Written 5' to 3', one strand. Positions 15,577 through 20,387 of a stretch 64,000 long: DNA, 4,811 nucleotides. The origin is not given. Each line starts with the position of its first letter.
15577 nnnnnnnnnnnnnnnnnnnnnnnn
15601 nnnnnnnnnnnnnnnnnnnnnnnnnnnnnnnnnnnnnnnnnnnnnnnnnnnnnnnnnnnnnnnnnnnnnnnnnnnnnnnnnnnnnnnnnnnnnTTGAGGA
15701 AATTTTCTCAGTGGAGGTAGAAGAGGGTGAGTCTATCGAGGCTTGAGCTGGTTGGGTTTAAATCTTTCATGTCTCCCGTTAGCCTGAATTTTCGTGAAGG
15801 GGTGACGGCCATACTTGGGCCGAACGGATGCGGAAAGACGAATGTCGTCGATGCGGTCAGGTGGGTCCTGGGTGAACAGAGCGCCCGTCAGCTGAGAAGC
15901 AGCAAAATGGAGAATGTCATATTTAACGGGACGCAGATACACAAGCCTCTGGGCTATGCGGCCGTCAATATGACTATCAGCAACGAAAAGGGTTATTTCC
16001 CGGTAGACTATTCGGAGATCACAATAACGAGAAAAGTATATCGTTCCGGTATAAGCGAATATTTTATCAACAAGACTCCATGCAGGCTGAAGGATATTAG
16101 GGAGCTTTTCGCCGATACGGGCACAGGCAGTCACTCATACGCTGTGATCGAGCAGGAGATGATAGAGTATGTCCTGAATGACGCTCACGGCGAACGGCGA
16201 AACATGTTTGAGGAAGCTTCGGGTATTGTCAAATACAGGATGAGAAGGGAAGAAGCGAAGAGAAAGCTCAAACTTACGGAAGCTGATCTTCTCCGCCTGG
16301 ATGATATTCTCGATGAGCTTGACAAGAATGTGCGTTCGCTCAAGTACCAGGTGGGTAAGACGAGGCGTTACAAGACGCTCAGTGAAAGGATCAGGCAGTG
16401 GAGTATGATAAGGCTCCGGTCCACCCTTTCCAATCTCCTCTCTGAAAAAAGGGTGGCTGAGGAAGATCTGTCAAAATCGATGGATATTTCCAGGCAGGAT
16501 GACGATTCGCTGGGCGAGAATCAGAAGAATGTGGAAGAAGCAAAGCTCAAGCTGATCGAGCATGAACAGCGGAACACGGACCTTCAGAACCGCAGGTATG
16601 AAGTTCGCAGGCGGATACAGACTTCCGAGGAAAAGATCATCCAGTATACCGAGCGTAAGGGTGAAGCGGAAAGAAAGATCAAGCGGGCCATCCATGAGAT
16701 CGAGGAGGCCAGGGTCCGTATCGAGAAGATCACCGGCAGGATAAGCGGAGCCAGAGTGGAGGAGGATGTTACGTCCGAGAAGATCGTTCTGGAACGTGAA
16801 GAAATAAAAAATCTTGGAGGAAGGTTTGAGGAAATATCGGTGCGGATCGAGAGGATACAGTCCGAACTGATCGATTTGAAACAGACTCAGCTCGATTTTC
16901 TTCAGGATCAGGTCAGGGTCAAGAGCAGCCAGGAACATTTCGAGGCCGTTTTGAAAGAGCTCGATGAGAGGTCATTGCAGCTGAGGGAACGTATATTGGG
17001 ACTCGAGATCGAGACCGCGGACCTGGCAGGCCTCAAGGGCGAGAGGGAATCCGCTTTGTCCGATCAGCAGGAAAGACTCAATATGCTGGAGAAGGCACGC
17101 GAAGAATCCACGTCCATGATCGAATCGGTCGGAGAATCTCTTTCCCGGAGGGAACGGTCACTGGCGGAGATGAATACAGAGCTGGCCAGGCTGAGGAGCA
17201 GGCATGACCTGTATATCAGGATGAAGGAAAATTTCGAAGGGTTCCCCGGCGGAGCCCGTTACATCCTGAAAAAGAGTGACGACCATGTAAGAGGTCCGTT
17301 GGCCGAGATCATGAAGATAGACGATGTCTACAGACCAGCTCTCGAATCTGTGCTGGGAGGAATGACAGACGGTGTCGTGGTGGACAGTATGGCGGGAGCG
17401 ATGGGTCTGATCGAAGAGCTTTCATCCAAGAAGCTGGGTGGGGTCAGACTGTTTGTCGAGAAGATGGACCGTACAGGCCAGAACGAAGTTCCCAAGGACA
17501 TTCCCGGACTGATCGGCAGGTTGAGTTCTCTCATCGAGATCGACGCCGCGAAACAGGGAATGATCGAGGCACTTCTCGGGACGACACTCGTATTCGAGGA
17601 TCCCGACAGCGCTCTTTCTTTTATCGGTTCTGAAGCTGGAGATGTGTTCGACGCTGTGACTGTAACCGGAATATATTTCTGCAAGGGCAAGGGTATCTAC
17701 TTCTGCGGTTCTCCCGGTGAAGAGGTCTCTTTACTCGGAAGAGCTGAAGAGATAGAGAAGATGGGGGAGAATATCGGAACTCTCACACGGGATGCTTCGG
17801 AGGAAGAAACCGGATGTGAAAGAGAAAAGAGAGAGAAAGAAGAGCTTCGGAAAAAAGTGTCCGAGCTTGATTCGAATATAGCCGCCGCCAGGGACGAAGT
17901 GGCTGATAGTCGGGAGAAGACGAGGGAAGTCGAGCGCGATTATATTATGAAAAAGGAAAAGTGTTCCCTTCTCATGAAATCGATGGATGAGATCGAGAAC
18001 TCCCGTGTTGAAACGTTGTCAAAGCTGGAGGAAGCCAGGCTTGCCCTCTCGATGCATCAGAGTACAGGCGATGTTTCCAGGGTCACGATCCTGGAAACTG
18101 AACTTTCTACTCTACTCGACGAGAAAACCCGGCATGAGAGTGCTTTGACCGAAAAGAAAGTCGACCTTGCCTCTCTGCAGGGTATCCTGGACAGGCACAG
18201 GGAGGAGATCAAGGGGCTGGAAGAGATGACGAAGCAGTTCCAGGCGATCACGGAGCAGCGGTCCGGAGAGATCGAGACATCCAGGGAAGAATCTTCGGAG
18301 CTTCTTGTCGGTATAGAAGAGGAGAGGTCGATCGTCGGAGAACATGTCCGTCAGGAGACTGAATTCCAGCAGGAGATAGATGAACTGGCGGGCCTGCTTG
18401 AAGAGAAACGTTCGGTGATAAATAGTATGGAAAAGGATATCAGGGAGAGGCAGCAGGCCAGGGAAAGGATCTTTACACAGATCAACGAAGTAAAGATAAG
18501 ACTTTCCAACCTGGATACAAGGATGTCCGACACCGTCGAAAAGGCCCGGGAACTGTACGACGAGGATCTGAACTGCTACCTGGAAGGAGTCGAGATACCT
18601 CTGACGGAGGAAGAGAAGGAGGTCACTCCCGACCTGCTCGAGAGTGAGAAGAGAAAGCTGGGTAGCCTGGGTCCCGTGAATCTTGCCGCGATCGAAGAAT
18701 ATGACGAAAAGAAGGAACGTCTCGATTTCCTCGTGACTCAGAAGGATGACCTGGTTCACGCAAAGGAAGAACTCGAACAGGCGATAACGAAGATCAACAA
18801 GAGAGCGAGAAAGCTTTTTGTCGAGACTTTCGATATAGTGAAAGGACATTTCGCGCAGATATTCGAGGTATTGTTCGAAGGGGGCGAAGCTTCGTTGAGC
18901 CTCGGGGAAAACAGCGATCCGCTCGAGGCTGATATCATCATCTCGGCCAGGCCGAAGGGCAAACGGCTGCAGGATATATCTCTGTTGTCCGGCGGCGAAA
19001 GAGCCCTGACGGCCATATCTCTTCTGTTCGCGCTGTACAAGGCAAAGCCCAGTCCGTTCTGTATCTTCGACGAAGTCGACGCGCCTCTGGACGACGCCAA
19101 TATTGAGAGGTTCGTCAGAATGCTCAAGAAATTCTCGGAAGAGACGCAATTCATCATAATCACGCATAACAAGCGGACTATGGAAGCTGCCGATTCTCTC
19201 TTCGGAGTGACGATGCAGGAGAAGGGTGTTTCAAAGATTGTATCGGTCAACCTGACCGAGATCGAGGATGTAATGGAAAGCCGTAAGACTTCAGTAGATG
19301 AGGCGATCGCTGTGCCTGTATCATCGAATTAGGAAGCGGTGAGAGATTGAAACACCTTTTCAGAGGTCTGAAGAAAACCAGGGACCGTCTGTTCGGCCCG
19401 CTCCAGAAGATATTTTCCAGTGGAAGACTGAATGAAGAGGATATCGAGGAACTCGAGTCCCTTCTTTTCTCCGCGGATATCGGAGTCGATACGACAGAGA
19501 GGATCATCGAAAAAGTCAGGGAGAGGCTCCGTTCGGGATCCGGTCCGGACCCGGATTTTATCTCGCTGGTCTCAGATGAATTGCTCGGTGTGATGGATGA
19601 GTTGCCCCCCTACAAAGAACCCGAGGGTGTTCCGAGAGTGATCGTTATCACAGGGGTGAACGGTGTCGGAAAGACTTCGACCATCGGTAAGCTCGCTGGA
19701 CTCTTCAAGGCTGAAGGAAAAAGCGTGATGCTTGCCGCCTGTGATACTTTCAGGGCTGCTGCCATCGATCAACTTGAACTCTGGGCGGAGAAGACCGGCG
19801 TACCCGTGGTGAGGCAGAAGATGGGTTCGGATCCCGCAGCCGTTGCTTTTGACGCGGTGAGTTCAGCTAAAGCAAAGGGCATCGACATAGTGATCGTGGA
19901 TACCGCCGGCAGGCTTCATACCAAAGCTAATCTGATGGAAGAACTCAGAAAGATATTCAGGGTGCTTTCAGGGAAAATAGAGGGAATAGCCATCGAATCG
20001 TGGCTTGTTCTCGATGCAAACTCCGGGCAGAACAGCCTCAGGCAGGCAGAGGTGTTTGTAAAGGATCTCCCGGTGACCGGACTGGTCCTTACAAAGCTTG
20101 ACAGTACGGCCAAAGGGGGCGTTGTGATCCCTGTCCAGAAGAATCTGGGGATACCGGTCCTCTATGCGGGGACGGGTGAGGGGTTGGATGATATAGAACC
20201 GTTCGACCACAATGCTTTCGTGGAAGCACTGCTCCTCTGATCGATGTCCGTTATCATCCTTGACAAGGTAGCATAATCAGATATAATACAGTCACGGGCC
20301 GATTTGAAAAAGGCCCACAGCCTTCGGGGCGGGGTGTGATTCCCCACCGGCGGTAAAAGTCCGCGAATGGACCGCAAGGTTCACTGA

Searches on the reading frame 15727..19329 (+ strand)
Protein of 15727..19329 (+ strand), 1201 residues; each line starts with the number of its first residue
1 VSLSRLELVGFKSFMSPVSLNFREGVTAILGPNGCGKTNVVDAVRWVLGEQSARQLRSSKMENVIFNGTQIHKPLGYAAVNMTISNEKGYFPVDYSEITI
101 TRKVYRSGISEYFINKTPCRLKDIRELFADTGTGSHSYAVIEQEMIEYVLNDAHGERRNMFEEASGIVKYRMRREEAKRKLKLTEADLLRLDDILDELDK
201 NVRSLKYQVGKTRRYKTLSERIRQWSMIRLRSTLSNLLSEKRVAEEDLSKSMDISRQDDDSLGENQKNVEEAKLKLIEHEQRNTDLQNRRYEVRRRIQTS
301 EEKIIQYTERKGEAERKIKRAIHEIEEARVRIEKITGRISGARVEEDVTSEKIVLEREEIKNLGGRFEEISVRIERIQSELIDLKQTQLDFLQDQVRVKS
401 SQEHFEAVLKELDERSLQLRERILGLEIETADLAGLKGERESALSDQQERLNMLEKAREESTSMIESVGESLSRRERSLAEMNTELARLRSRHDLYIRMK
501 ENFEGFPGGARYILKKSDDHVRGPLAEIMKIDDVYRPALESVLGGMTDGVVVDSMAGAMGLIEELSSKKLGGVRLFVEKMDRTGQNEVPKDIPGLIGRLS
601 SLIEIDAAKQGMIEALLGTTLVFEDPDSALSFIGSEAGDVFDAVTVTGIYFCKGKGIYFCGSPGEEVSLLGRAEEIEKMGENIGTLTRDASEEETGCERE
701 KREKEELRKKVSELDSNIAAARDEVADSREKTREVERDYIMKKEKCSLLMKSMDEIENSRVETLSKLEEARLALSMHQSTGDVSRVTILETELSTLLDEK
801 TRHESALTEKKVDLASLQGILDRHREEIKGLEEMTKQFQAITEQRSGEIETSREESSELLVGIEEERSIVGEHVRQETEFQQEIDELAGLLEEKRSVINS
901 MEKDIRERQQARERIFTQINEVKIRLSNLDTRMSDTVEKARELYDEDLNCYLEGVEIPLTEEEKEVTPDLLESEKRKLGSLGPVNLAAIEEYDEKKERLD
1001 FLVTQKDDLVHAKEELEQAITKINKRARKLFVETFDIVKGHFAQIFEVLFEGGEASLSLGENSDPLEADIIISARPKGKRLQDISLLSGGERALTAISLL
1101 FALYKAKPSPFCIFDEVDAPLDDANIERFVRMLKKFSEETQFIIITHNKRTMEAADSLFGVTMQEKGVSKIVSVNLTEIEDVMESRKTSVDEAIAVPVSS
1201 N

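Call 74: search_protein_families(library=pfam, proteins=[window:15727-19329:+], max_evalue=0.00001)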
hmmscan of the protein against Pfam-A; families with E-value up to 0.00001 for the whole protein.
window:15727-19329:+ (1201 aa): 5 families
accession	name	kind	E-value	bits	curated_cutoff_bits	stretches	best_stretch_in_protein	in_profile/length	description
PF02463.25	SMC_N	-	5.9e-67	225.7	40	2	3-132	2-131/220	RecF/RecN/SMC N terminal domain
PF06470.18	SMC_hinge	-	4.4e-16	59.8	22.5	1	521-631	4-114/116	SMC proteins Flexible Hinge Domain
PF13304.12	AAA_21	-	2.1e-12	48.2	27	1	995-1148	168-299/304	AAA domain, putative AbiEii toxin, Type IV TA system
PF13476.12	AAA_23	-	9.1e-07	30.1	27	1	5-242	1-142/201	AAA domain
PF13175.12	AAA_15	-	9.9e-06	25.8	32.1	1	1-337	1-265/374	AAA ATPase domain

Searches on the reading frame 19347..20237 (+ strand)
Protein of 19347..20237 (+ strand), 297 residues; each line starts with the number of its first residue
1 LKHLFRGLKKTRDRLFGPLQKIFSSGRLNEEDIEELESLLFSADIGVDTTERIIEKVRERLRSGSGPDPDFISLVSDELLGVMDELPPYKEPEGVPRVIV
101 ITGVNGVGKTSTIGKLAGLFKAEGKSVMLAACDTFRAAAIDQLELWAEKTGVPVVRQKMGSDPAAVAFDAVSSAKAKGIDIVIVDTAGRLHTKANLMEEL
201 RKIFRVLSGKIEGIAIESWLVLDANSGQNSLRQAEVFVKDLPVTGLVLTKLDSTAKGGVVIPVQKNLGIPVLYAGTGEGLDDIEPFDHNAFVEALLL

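Call 74: search_protein_families(library=pfam, proteins=[window:19347-20237:+], max_evalue=0.00001)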
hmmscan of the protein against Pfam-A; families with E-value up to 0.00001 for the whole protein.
window:19347-20237:+ (297 aa): 3 families
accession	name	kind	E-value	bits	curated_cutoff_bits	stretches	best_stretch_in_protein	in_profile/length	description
PF00448.28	SRP54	-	6.4e-73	245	22.7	1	96-296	1-195/196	SRP54-type protein, GTPase domain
PF02881.24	SRP54_N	-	7.5e-13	48.9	22.4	1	15-79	5-75/75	SRP54-type protein, helical bundle domain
PF13401.12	AAA_22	-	8.3e-06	26.6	27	0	97-206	6-110/130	AAA domain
